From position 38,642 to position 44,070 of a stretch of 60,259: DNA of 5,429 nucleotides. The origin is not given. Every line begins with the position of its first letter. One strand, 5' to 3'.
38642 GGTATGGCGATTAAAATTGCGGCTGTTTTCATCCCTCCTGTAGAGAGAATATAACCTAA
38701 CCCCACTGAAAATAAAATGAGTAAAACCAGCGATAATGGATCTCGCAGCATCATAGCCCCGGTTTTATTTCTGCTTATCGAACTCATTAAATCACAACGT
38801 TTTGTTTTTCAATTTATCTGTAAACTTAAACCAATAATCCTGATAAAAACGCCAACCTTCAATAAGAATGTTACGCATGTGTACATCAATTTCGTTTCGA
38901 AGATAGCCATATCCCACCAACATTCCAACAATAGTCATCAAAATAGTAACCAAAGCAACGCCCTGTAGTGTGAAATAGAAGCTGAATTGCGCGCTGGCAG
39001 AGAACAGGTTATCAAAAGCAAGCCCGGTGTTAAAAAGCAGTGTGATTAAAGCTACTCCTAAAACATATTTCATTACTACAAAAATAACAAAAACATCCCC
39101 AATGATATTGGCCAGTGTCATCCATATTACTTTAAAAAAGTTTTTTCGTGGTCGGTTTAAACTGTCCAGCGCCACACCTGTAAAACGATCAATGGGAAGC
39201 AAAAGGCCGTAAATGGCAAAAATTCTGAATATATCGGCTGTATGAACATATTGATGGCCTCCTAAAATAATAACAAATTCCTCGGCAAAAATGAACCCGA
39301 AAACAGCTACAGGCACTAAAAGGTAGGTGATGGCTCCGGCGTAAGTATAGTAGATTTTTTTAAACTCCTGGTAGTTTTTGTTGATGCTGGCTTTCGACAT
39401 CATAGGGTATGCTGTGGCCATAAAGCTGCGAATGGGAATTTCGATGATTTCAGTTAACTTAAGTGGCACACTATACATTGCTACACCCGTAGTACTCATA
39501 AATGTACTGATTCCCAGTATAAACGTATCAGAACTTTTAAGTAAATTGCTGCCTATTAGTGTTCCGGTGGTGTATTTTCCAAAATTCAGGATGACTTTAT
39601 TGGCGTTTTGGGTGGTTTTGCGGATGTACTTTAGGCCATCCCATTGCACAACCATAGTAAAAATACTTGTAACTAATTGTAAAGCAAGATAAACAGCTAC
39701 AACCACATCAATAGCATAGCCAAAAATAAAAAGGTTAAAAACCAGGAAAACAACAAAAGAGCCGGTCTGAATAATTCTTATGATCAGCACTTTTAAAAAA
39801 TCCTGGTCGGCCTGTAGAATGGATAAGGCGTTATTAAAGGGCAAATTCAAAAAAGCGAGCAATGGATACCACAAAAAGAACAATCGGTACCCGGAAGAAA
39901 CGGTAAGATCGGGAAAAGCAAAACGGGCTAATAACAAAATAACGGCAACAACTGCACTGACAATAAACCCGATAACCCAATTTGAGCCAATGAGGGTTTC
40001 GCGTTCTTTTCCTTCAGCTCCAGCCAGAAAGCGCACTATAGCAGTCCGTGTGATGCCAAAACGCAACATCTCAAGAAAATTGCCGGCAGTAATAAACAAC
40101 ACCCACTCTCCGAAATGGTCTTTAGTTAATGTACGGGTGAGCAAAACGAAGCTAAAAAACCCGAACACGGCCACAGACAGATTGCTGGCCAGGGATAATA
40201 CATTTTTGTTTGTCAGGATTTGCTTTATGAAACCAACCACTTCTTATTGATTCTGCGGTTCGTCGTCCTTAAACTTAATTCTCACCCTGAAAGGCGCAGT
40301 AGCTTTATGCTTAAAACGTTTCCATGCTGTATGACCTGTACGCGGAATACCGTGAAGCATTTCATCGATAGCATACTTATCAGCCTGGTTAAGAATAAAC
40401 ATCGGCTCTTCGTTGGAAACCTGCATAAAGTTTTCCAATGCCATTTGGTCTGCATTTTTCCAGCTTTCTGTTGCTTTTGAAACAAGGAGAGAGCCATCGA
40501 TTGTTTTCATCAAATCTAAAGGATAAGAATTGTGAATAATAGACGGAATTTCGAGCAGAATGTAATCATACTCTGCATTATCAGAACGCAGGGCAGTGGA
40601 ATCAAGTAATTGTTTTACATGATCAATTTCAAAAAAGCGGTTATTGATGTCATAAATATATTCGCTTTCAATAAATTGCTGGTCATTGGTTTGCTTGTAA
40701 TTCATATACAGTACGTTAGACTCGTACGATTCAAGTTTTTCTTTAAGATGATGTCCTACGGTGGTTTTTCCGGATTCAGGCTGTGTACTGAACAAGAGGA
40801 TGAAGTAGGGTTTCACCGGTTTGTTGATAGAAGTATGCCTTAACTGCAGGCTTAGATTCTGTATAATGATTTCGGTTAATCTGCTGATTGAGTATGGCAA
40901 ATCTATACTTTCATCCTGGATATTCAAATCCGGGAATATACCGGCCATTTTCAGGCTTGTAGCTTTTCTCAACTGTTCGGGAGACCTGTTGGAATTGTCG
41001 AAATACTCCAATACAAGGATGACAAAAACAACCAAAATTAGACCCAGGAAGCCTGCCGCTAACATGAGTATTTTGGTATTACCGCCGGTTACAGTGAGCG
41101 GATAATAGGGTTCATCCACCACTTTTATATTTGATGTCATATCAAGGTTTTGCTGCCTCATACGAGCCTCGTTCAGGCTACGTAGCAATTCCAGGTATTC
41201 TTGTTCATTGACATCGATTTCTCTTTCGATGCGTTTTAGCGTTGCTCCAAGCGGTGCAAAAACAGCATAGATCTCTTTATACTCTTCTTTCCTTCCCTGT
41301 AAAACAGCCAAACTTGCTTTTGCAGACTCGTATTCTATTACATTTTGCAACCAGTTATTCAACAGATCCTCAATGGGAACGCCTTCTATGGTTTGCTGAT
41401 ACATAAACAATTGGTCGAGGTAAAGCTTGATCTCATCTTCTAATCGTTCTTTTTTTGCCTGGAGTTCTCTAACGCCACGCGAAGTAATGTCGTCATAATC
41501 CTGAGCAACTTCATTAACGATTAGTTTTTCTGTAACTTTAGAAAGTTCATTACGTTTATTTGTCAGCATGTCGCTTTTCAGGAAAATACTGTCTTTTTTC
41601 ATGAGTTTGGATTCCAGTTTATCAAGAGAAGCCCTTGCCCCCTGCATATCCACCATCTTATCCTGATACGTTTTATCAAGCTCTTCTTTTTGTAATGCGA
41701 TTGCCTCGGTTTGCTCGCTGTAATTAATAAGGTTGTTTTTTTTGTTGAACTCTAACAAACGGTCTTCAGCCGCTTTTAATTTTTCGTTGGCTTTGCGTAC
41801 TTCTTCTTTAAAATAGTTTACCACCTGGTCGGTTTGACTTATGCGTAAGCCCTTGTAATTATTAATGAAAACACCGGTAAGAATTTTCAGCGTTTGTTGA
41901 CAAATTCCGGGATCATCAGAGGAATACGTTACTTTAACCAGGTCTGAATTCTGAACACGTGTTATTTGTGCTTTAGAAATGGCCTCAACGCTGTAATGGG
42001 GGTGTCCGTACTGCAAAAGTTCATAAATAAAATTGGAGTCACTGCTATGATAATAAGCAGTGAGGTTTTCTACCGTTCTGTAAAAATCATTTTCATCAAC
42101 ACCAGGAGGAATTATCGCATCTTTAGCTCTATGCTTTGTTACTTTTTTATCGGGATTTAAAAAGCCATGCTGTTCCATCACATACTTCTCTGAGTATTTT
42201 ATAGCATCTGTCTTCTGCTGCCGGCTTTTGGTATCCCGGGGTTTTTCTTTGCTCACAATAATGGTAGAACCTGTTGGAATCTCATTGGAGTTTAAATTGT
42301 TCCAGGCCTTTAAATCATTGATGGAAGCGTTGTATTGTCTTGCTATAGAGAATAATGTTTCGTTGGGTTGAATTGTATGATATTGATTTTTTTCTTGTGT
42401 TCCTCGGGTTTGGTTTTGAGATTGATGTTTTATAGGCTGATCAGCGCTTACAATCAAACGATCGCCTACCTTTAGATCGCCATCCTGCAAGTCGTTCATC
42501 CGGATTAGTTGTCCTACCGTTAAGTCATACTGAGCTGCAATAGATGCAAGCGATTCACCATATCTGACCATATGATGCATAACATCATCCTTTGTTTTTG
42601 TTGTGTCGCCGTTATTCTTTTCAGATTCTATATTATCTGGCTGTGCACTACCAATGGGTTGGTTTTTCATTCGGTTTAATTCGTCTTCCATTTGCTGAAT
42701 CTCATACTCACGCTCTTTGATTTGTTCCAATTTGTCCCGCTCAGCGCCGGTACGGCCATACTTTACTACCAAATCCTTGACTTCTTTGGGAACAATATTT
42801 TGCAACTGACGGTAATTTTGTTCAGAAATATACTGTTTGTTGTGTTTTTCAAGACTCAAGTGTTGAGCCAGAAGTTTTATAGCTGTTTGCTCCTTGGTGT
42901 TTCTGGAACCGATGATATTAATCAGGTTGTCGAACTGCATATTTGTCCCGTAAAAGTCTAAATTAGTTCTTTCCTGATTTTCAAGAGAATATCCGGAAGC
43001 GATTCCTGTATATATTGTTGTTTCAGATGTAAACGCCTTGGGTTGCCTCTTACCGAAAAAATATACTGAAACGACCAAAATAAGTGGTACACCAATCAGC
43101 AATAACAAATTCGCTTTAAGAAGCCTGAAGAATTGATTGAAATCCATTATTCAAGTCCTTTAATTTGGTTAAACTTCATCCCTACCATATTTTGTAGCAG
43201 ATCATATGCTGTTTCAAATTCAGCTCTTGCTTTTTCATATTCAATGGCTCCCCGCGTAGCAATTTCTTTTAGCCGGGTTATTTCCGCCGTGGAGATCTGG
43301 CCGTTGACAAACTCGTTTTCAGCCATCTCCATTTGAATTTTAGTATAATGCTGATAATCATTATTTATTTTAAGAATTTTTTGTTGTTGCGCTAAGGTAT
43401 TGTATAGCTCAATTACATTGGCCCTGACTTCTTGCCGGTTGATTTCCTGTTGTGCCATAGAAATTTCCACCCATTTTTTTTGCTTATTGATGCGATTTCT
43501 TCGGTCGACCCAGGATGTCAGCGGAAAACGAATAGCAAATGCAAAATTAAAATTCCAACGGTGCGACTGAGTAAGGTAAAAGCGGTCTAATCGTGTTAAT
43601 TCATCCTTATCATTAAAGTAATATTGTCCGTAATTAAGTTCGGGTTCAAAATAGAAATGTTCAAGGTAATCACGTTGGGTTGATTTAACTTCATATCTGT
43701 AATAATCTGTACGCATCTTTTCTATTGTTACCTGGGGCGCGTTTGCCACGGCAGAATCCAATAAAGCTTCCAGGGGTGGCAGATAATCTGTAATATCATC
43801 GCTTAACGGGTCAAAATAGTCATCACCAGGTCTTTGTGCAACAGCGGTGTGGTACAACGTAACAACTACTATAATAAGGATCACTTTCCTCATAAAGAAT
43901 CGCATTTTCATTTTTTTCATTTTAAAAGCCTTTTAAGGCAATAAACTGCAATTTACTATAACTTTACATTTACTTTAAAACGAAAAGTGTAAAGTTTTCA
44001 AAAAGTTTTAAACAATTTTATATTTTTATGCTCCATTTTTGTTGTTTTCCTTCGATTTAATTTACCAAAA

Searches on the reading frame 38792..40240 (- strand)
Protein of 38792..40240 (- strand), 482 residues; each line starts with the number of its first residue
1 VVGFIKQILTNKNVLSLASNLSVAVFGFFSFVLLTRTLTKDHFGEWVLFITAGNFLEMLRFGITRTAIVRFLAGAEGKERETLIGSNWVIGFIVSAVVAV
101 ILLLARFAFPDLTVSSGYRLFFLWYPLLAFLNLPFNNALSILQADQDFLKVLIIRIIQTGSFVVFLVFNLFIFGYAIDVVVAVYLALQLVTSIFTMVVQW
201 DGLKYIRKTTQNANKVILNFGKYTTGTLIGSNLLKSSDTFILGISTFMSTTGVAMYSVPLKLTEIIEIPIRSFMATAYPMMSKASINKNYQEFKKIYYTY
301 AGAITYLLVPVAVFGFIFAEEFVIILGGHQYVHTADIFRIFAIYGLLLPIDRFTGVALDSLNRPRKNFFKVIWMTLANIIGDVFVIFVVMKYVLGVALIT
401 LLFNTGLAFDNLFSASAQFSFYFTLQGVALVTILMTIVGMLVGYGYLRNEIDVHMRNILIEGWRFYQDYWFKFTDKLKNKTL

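Call 8: search_protein_families(library=pfam, proteins=[window:38792-40240:-], max_evalue=0.001)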
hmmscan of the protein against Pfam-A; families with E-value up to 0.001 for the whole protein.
window:38792-40240:- (482 aa): 2 families
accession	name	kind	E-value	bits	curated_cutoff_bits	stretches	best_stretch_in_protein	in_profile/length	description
PF01943.22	Polysacc_synt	-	1.4e-14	54.7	28.2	1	15-284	7-273/274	Polysaccharide biosynthesis protein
PF13440.11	Polysacc_synt_3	-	1.3e-11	44.7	23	1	33-334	1-291/293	Polysaccharide biosynthesis protein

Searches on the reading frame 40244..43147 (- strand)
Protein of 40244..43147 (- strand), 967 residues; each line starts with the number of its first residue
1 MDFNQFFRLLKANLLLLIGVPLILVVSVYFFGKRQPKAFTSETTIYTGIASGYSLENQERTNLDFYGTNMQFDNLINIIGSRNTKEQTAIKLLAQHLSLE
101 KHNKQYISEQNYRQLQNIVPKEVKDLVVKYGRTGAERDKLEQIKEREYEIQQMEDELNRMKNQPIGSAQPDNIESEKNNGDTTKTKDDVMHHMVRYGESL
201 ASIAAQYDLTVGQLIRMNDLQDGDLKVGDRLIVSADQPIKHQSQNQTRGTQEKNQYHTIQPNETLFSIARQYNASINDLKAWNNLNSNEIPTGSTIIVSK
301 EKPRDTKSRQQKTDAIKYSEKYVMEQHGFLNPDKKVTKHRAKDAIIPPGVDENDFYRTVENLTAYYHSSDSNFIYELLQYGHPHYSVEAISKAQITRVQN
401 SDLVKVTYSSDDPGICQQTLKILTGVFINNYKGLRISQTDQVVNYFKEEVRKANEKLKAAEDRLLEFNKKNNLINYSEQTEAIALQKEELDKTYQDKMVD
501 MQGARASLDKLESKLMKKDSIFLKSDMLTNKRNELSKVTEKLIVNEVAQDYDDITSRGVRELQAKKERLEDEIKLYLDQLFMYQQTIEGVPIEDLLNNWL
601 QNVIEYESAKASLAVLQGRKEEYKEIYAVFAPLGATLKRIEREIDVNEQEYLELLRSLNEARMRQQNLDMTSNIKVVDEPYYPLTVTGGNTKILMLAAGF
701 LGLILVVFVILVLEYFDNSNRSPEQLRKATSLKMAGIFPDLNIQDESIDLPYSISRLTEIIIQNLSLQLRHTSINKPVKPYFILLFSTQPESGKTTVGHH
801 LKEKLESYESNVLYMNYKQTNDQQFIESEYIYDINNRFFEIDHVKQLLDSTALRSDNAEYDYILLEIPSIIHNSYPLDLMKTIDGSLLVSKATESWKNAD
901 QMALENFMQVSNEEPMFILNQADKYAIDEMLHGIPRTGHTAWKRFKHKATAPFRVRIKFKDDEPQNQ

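Call 3: search_protein_families(library=pfam, proteins=[window:40244-43147:-], max_evalue=1)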
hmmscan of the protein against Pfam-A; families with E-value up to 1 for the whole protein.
window:40244-43147:- (967 aa): 7 families
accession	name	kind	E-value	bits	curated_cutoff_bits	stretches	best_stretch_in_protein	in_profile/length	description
PF01476.26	LysM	-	1.3e-24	86.3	20.9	2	257-298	1-42/43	LysM domain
PF13807.11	GNVR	-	3e-05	24.3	27.7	1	637-712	7-79/82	G-rich domain on putative tyrosine kinase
PF23577.1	LysM_RLK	-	0.0014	19.1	27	0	195-216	6-26/44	LysM domain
PF02706.20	Wzz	-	0.0021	18.8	25.5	1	1-91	3-90/91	Chain length determinant protein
PF23473.1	LysM3_LYK4_5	-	0.069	13.7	29.3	0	192-222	5-35/48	LYK4/5 LysM3 domain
PF13238.12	AAA_18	-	0.12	13.2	29.4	0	790-830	7-41/128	AAA domain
PF23446.1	LysM1_NFP_LYK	-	0.13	13.6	36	0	256-298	8-53/60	NFP/LYK LysM1 domain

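Call 4: search_protein_families(library=ncbifam, proteins=[window:40244-43147:-], max_evalue=0.01)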
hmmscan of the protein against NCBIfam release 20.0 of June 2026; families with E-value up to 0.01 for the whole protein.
window:40244-43147:- (967 aa): 15 families
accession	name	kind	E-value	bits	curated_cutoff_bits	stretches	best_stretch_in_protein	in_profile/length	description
TIGR03007.1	pepcterm_ChnLen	equivalog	7e-16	57.5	278.85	1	392-741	112-463/498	XrtA system polysaccharide chain length determinant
NF004974.0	PRK06347.1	equivalog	3.3e-14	52.8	701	1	177-296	467-589/592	1,4-beta-N-acetylmuramoylhydrolase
NF008050.0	PRK10783.1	equivalog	3.8e-12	45.3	508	2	240-319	329-406/457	murein transglycosylase D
NF010723.1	PRK14125.1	equivalog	3.1e-09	36.7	60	2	250-299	28-85/87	cell division suppressor protein YneA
NF041208.1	celldiv_DipM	equivalog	2.1e-08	33.8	740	1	182-237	176-231/419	cell division endopeptidase DipM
NF010495.0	PRK13914.1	equivalog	7.1e-07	28.5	647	1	246-315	191-260/481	invasion associated endopeptidase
TIGR03017.1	EpsF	equivalog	5.7e-06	25.3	422.75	1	392-729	122-434/444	chain length determinant protein EpsF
NF040883.1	amid_act_ActS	equivalog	5.9e-06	25.7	375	0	245-323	25-103/242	amidase activator ActS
NF042931.1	SAG1386_EF1546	equivalog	7.7e-06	26.1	80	1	149-231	86-155/158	SAG1386/EF1546 family surface-associated protein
NF047755.1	LIC_10271_M23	exception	2.7e-05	24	180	1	246-322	17-90/207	LIC_10271 family cell wall hydrolase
NF050804.1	CellDivDipMCaul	equivalog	3.1e-05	23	900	0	255-288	309-342/634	cell division endopeptidase DipM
TIGR02907.1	spore_VI_D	equivalog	0.00014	21.6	169.85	1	177-229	291-339/344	stage VI sporulation protein D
TIGR01006.1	polys_exp_MPA1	subfamily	0.00017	21.1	296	1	672-742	155-225/226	CspC family polysaccharide chain length determinant protein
NF033598.2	elast_bind_EbpS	equivalog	0.00034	19.6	300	1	241-298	435-497/498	elastin-binding protein EbpS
TIGR02899.1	spore_safA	subfamily_domain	0.0036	17.2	67.85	0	259-284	1-26/44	SafA/ExsA family spore coat assembly protein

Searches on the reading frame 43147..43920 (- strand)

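Call 3: search_protein_families(library=pfam, proteins=[window:43147-43920:-], max_evalue=1)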
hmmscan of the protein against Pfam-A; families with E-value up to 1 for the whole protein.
window:43147-43920:- (257 aa): 1 family
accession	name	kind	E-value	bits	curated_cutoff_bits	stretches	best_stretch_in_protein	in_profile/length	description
PF02321.23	OEP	-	7.4e-15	55.7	22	1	50-243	1-183/187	Outer membrane efflux protein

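Call 4: search_protein_families(library=ncbifam, proteins=[window:43147-43920:-], max_evalue=0.01)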
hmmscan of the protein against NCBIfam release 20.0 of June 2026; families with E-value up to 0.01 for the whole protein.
window:43147-43920:- (257 aa): 1 family
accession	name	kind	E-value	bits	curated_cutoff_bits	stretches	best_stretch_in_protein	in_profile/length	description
TIGR01844.1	type_I_sec_TolC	subfamily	3.7e-08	32.8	225.15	1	139-255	86-200/414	TolC family outer membrane protein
